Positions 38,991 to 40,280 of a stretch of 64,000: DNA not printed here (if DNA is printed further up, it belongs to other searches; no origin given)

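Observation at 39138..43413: Translationally coupled three-gene operon of exported proteins centred on a DUF900-type hydrolase: candidate uncharacterised secreted effector module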

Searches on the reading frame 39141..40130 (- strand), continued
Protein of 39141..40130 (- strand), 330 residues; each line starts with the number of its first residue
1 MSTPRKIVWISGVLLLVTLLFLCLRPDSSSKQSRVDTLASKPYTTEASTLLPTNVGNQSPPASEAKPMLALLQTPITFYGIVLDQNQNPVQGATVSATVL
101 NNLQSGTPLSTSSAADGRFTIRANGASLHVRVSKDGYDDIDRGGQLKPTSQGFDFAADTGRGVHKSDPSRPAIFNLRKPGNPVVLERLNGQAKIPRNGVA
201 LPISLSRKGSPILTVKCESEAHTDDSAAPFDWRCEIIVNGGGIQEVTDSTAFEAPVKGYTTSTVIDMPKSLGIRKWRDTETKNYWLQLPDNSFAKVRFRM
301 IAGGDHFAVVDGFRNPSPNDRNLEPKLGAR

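Call 67: search_protein_families(library=pfam, alignment_id=A3, max_evalue=0.0001)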
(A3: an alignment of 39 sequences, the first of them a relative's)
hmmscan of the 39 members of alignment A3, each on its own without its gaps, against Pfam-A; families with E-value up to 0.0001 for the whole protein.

A. member 1, L006:6087-8270:+ (728 aa): 0 families

B. families by the number of members that match (of 39 scanned): 20 families
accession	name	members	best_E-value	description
PF18884.5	TSP3_bac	22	3.3e-43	Bacterial TSP3 repeat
PF06119.19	NIDO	3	1.6e-10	Nidogen-like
PF00041.27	fn3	2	4.2e-38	Fibronectin type III domain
PF22544.2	HYDIN_VesB_CFA65-like_Ig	2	2.5e-06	HYDIN/CFA65/VesB-like, Ig-like domain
PF25390.1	WD40_RLD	1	3.8e-75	RCC1-like domain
PF00415.24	RCC1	1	1.4e-62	Regulator of chromosome condensation (RCC1) repeat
PF13540.12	RCC1_2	1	3.1e-56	Regulator of chromosome condensation (RCC1) repeat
PF17957.7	Big_7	1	5.2e-26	Bacterial Ig domain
PF13385.13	Laminin_G_3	1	1.7e-15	Concanavalin A-like lectin/glucanases superfamily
PF25384.1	Alsin_RLD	1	5e-11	Alsin RCC1-like domain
PF17963.7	Big_9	1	1.9e-10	Bacterial Ig domain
PF03495.19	Binary_toxB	1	6.8e-09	Clostridial binary toxin B/anthrax toxin PA Ca-binding domain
PF11949.14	DUF3466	1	7.2e-07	Protein of unknown function (DUF3466)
PF13290.12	CHB_HEX_C_1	1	7.6e-07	Chitobiase/beta-hexosaminidase C-terminal domain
PF25059.1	FN3_DSCAM-DSCAML_C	1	8.5e-07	DSCAM/DSCAML C-terminal Fn3-like domain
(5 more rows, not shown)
